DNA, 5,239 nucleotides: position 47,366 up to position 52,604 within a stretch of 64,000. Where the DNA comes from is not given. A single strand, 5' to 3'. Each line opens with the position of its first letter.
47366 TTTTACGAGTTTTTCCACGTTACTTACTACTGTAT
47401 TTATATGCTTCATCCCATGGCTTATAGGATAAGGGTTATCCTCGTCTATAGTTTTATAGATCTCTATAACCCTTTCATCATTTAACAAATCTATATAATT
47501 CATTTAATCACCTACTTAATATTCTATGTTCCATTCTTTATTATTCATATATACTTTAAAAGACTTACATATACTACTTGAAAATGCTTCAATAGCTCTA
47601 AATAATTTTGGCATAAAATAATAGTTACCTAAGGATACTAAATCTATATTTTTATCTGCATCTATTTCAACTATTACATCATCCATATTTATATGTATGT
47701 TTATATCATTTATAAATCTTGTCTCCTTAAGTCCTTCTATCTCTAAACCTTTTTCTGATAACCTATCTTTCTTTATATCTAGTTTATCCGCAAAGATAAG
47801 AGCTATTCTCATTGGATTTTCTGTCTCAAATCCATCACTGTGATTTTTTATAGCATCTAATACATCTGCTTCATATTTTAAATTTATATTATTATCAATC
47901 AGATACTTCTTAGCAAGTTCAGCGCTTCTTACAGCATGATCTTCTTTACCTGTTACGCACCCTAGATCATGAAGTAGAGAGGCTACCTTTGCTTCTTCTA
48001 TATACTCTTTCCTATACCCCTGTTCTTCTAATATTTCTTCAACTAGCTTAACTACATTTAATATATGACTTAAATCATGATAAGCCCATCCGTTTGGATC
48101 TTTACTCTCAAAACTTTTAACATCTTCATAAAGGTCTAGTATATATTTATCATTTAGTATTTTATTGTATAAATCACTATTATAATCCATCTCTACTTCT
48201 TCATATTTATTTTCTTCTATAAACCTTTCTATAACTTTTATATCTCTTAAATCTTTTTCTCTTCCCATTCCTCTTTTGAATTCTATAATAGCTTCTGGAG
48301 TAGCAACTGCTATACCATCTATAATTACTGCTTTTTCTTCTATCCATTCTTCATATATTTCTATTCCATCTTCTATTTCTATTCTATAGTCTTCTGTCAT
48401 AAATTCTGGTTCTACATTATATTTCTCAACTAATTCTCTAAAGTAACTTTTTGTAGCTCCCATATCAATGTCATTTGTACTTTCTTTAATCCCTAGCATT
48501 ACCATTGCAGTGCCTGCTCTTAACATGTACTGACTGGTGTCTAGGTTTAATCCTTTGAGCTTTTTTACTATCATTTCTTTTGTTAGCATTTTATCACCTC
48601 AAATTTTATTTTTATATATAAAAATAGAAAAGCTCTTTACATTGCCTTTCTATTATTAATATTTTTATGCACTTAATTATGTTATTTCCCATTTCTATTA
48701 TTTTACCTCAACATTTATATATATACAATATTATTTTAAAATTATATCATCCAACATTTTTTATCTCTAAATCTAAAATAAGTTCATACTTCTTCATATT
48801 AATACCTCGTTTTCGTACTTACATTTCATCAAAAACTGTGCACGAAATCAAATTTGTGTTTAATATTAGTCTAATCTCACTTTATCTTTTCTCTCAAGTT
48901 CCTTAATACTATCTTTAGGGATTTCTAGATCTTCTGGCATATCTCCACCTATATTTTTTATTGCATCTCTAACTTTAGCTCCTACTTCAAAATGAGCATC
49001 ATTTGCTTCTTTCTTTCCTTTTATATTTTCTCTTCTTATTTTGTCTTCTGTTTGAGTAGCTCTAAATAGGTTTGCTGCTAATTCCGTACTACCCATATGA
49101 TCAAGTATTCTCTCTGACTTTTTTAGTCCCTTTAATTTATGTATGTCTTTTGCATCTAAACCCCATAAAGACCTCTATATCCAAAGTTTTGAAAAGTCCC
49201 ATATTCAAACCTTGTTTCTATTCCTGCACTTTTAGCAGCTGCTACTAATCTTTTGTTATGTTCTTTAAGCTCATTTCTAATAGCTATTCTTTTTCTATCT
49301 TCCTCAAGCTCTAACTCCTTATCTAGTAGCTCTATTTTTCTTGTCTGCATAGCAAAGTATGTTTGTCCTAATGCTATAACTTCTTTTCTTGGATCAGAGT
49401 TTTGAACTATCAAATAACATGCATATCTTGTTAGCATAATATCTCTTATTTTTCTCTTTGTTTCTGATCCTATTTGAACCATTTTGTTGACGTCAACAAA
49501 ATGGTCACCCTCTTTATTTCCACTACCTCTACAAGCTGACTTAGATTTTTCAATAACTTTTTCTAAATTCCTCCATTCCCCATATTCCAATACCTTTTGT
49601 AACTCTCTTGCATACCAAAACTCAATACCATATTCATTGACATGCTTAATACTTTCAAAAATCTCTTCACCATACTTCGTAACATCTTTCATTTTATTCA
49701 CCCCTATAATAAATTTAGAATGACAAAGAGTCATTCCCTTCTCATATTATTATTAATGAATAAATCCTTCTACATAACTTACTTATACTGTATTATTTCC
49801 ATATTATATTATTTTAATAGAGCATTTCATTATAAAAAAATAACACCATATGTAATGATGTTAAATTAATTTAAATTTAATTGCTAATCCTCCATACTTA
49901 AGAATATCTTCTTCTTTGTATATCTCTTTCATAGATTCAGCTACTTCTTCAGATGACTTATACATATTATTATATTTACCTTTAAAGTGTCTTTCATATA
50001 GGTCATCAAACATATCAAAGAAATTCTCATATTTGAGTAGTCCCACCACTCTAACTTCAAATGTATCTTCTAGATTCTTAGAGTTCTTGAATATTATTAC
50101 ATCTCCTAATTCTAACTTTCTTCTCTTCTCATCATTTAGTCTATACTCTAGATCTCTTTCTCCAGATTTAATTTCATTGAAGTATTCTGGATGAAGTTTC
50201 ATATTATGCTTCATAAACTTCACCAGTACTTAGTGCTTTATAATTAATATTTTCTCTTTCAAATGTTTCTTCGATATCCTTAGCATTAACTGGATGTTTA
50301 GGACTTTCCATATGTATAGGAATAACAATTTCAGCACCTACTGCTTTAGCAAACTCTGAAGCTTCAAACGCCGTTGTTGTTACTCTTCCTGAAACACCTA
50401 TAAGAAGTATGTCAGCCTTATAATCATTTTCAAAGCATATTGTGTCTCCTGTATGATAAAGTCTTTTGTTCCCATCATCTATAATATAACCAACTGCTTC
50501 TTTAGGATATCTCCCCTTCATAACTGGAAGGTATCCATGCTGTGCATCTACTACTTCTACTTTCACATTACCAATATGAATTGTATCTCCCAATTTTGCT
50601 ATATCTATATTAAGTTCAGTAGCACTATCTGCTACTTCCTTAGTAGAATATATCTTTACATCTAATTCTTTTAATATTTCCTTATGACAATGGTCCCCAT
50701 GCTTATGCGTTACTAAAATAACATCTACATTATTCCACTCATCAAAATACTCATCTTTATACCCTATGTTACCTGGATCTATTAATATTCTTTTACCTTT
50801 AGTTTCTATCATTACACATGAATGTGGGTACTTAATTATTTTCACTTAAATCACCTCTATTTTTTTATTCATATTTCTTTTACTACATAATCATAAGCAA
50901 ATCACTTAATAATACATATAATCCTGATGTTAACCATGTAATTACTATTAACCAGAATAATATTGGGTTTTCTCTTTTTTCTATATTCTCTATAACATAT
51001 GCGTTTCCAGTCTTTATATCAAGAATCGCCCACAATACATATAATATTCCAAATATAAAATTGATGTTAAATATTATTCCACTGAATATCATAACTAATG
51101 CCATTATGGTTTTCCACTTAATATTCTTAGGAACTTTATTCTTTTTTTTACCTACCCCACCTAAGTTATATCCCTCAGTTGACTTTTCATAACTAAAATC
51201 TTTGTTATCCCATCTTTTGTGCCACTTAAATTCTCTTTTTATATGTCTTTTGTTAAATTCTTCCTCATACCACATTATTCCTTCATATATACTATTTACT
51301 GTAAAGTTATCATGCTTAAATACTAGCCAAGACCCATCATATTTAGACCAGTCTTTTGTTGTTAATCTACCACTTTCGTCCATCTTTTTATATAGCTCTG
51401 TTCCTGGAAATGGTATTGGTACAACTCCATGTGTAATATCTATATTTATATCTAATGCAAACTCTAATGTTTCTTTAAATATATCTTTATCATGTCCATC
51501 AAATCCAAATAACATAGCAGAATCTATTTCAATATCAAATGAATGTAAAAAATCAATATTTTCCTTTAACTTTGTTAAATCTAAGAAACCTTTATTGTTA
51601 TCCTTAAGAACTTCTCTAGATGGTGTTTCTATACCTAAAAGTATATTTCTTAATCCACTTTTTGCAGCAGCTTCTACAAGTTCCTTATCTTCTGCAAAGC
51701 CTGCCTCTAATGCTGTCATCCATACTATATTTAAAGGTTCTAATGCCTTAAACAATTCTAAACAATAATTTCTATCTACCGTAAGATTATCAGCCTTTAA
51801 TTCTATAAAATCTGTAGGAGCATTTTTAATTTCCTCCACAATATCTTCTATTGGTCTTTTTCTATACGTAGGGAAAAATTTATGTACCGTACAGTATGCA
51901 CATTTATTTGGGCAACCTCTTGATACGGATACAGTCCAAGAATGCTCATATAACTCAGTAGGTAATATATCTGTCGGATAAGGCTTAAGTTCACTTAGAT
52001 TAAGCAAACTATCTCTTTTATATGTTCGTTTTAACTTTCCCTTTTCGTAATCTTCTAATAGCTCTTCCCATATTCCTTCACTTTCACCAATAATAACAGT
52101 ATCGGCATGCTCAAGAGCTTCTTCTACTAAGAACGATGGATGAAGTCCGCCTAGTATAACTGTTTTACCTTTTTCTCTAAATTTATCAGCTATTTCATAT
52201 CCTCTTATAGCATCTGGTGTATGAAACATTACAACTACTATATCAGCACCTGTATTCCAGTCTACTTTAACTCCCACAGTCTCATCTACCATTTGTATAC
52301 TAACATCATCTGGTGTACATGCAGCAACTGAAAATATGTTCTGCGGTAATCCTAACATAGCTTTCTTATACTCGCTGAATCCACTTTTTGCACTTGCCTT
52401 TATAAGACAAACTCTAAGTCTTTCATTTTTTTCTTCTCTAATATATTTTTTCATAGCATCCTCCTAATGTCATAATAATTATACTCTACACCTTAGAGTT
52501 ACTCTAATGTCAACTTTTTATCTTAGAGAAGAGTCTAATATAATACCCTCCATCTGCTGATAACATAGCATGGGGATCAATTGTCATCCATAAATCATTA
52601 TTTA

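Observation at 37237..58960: Three highly diverged ~600-aa paralogs with an N-terminal HExxH motif, degenerate in one copy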

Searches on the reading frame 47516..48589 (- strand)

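Call 16: search_protein_families(library=pfam, proteins=[window:47516-48589:-], max_evalue=0.01)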
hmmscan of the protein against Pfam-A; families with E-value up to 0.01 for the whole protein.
window:47516-48589:- (357 aa): 2 families
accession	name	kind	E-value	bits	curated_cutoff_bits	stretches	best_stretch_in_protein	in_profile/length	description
PF01966.28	HD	-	2e-10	41.4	22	1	173-269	2-109/116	HD domain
PF19502.5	DUF6036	-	0.0012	19.1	23.6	1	17-154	18-153/164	Nucleotidyltransferase of unknown function (DUF6036)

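Call 82: search_protein_families(library=padloc, proteins=[window:47516-48589:-], max_evalue=0.001)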
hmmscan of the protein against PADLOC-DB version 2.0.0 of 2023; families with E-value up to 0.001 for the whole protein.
window:47516-48589:- (357 aa): 0 families

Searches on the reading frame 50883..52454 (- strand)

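Call 16: search_protein_families(library=pfam, proteins=[window:50883-52454:-], max_evalue=0.01)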
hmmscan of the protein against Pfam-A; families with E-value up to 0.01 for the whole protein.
window:50883-52454:- (523 aa): 3 families
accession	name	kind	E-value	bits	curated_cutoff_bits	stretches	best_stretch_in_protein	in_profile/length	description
PF04055.27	Radical_SAM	-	5.6e-17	62.8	29.5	1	175-333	1-166/166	Radical SAM superfamily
PF02310.24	B12-binding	-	9e-05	22.7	32.1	1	70-132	52-120/121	B12 binding domain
PF19864.5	Radical_SAM_N2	-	0.00035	20.5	29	1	88-156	77-145/151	Radical SAM proteins, N-terminal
